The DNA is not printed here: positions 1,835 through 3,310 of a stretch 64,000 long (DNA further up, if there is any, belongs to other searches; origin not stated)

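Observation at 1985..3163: A24 (prepilin-peptidase-type) aspartyl protease signature in a 392-aa membrane protein embedded in the radical SAM operon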

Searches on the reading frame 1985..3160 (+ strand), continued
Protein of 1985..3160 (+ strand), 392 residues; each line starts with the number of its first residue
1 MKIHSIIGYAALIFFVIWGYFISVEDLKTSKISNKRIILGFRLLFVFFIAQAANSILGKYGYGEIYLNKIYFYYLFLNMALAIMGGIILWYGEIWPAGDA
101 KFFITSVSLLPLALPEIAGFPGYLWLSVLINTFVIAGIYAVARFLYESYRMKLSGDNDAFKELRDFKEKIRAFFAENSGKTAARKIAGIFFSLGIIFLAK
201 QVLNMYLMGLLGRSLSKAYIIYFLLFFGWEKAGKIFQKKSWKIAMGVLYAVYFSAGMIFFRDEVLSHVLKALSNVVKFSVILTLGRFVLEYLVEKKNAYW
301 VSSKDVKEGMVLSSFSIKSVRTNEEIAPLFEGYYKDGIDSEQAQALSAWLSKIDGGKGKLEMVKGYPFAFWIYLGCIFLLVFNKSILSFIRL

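Call 47: find_encoding_contigs(protein=P0136, flank=10000, max_places=1)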
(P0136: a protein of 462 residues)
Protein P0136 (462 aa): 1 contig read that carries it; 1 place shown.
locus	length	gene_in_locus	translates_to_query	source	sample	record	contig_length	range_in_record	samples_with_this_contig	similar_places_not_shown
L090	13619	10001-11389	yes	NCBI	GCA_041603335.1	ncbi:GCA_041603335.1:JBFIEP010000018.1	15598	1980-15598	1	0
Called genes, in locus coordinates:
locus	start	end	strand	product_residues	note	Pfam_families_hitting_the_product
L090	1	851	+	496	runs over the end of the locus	PF04055:Radical_SAM (weak)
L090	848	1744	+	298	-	-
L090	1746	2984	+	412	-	PF00202:Aminotran_3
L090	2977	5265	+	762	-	PF02310:B12-binding, PF04055:Radical_SAM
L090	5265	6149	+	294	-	PF04055:Radical_SAM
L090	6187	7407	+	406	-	PF04055:Radical_SAM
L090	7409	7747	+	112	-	-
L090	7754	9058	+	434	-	PF00266:Aminotran_5, PF00155:Aminotran_1_2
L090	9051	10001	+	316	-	PF04055:Radical_SAM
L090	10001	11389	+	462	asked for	-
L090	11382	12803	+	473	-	PF00590:TP_methylase, PF13428:TPR_14 (faint), PF00515:TPR_1 (faint), PF07719:TPR_2 (faint), PF13181:TPR_8 (faint), PF13432:TPR_16 (faint), PF14559:TPR_19 (faint)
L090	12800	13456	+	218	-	-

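Call 62: search_protein_families(library=pfam, proteins=[P0013, P0028, P0030, P0053, P0069, P0095, P0102, P0157, P0077, P0135], max_evalue=0.1)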
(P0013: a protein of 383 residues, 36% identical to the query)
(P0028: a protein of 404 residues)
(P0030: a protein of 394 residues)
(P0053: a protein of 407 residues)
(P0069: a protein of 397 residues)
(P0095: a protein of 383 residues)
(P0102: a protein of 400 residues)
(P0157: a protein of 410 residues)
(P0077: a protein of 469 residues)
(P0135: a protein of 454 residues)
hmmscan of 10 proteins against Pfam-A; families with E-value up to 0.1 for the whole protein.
P0013 (383 aa): 0 families

P0028 (404 aa): 1 family
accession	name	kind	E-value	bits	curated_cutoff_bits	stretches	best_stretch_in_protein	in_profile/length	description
PF01478.23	Peptidase_A24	-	1.4e-07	32.3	26.5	1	22-148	2-103/104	Type IV leader peptidase family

P0030 (394 aa): 2 families
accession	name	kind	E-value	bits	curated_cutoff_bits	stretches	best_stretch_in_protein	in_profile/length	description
PF01478.23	Peptidase_A24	-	0.00022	22.1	26.5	1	17-137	2-102/104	Type IV leader peptidase family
PF16220.10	DUF4880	-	0.0068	16.7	25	0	335-351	15-31/43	Domain of unknown function (DUF4880)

P0053 (407 aa): 2 families
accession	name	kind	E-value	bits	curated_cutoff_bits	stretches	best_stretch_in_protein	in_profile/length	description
PF01478.23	Peptidase_A24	-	1.8e-05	25.6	26.5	1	9-133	2-97/104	Type IV leader peptidase family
PF18181.6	SLATT_1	-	0.027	14.9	26.3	1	174-234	15-72/122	SMODS and SLOG-associating 2TM effector domain 1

P0069 (397 aa): 1 family
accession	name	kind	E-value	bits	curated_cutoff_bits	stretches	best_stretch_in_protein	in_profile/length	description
PF01478.23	Peptidase_A24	-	1.1e-06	29.4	26.5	1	9-134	2-97/104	Type IV leader peptidase family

P0095 (383 aa): 1 family
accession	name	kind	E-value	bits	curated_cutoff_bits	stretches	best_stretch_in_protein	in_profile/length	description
PF01478.23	Peptidase_A24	-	0.0017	19.2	26.5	1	14-133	2-98/104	Type IV leader peptidase family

P0102 (400 aa): 2 families
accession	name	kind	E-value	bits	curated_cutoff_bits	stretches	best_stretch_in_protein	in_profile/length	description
PF01478.23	Peptidase_A24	-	5.1e-06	27.3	26.5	1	13-134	5-97/104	Type IV leader peptidase family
PF02516.20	STT3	-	0.029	14.3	24.5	1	48-141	298-385/405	Oligosaccharyl transferase STT3, N-terminal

P0157 (410 aa): 3 families
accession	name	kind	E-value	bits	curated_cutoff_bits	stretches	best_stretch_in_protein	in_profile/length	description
PF01478.23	Peptidase_A24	-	0.00044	21.1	26.5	1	19-146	2-102/104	Type IV leader peptidase family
PF06819.16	Arc_PepC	-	0.019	15.6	23.4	1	328-374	58-105/110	Archaeal Peptidase A24 C-terminal Domain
PF19055.6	ABC2_membrane_7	-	0.02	14.2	22.7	1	227-283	255-311/410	ABC-2 type transporter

P0077 (469 aa): 1 family
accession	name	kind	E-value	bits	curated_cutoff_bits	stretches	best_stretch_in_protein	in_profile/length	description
PF01478.23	Peptidase_A24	-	0.00033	21.5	26.5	1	15-139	3-98/104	Type IV leader peptidase family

P0135 (454 aa): 3 families
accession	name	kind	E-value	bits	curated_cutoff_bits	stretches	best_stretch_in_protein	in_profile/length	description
PF01478.23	Peptidase_A24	-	4.2e-06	27.6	26.5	1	20-130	8-102/104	Type IV leader peptidase family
PF05656.20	DUF805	-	0.0039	18.1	25.7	1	278-348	19-94/111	Protein of unknown function (DUF805)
PF19293.4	CdaA_N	-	0.015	15.9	23.8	0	257-297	40-79/81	CdaA N-terminal transmembrane domain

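Call 74: search_protein_families(library=padloc, proteins=[window:1985-3160:+, L001:7744-9114:+, L003:2673-3044:+, L003:1218-1529:+], max_evalue=0.01)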
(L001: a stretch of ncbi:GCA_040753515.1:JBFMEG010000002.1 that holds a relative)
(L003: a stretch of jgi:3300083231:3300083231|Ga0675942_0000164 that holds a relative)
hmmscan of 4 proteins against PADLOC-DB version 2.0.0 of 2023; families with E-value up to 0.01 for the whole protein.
window:1985-3160:+ (392 aa): 0 families

L001:7744-9114:+ (457 aa): 2 families
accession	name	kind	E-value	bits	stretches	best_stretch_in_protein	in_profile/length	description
PDLC02903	pVip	-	4.3e-09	34.2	1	77-188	6-103/257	Viperins not associated with kinases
PDLC02904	pVip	-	2.5e-07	28.5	1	77-176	9-98/262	Viperins associated with kinases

L003:2673-3044:+ (124 aa): 0 families

L003:1218-1529:+ (104 aa): 0 families

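Call 78: search_protein_families(library=pfam, proteins=[L065:9095-9922:+, L065:11071-13464:+, L070:1634-2452:+, L070:13494-15896:+, L067:9834-12191:+, L059:3961-4875:+], max_evalue=0.00001)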
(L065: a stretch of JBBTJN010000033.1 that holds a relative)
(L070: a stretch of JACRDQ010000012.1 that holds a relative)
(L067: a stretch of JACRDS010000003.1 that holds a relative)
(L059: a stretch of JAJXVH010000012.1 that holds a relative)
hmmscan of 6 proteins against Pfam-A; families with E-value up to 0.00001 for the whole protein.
L065:9095-9922:+ (276 aa): 4 families
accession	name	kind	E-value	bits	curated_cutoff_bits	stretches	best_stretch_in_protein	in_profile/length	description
PF00142.24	Fer4_NifH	-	1.8e-81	274.1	25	1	6-271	2-260/271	4Fe-4S iron sulfur cluster binding proteins, NifH/frxC family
PF01656.29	CbiA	-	1.5e-13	51.2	25.4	1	8-227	3-120/125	CobQ/CobB/MinD/ParA nucleotide binding domain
PF13614.12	AAA_31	-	4.3e-08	33.7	27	1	11-50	9-48/177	AAA domain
PF10609.15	ParA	-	1.8e-07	31.3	27.1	0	7-35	7-35/246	NUBPL iron-transfer P-loop NTPase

L065:11071-13464:+ (798 aa): 6 families
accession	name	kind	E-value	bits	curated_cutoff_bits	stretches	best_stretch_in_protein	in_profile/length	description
PF00142.24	Fer4_NifH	-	1.7e-82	277.4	25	1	33-301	1-267/271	4Fe-4S iron sulfur cluster binding proteins, NifH/frxC family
PF00148.24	Oxidored_nitro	-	4.6e-28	98.6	28.6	1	441-713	44-305/399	Nitrogenase component 1 type Oxidoreductase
PF01656.29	CbiA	-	2.2e-10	41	25.4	1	39-252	6-121/125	CobQ/CobB/MinD/ParA nucleotide binding domain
PF13614.12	AAA_31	-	2.2e-08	34.7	27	1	39-79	9-49/177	AAA domain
PF02374.21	ArsA_ATPase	-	2.7e-07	30.5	24.3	1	35-73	4-42/305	Anion-transporting ATPase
PF10609.15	ParA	-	3.2e-07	30.5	27.1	0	38-69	10-41/246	NUBPL iron-transfer P-loop NTPase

L070:1634-2452:+ (273 aa): 5 families
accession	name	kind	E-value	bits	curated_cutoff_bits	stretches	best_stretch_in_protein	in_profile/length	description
PF00142.24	Fer4_NifH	-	2.5e-79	267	25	1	3-268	2-260/271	4Fe-4S iron sulfur cluster binding proteins, NifH/frxC family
PF01656.29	CbiA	-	2.7e-12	47.2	25.4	1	5-224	3-120/125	CobQ/CobB/MinD/ParA nucleotide binding domain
PF13614.12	AAA_31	-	6.2e-08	33.2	27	1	7-47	8-48/177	AAA domain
PF10609.15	ParA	-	5.3e-07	29.7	27.1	0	5-32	8-35/246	NUBPL iron-transfer P-loop NTPase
PF02374.21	ArsA_ATPase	-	5.7e-06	26.2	24.3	0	2-42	2-42/305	Anion-transporting ATPase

L070:13494-15896:+ (801 aa): 6 families
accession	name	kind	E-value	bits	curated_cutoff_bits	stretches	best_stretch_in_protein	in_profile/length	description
PF00142.24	Fer4_NifH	-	3.2e-82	276.5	25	1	2-268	1-265/271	4Fe-4S iron sulfur cluster binding proteins, NifH/frxC family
PF00148.24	Oxidored_nitro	-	4.6e-27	95.3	28.6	1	444-721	43-311/399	Nitrogenase component 1 type Oxidoreductase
PF01656.29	CbiA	-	1.8e-12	47.7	25.4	1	8-221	6-121/125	CobQ/CobB/MinD/ParA nucleotide binding domain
PF13614.12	AAA_31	-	1.1e-09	39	27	1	4-48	4-49/177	AAA domain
PF02374.21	ArsA_ATPase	-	5.6e-08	32.8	24.3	1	2-42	2-42/305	Anion-transporting ATPase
PF10609.15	ParA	-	4.5e-07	30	27.1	0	7-38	10-41/246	NUBPL iron-transfer P-loop NTPase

L067:9834-12191:+ (786 aa): 6 families
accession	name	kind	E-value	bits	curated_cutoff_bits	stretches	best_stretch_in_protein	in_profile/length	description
PF00142.24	Fer4_NifH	-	8.9e-81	271.8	25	1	2-267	1-264/271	4Fe-4S iron sulfur cluster binding proteins, NifH/frxC family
PF00148.24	Oxidored_nitro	-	2.3e-27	96.4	28.6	1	427-703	43-308/399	Nitrogenase component 1 type Oxidoreductase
PF01656.29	CbiA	-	1.1e-11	45.2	25.4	1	8-221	6-121/125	CobQ/CobB/MinD/ParA nucleotide binding domain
PF13614.12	AAA_31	-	2.1e-09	38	27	1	4-48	4-49/177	AAA domain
PF02374.21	ArsA_ATPase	-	5.3e-08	32.9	24.3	1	2-42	2-42/305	Anion-transporting ATPase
PF10609.15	ParA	-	7.5e-06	26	27.1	0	7-38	10-41/246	NUBPL iron-transfer P-loop NTPase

L059:3961-4875:+ (305 aa): 5 families
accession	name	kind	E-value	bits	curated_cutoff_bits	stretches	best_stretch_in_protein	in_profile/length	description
PF00142.24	Fer4_NifH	-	1e-78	265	25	1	35-300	2-260/271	4Fe-4S iron sulfur cluster binding proteins, NifH/frxC family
PF01656.29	CbiA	-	8e-14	52.1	25.4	1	37-256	3-120/125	CobQ/CobB/MinD/ParA nucleotide binding domain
PF13614.12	AAA_31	-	2.2e-08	34.7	27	1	40-79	9-48/177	AAA domain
PF10609.15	ParA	-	1e-07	32.1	27.1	0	36-64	7-35/246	NUBPL iron-transfer P-loop NTPase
PF02374.21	ArsA_ATPase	-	5e-07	29.7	24.3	1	36-74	4-42/305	Anion-transporting ATPase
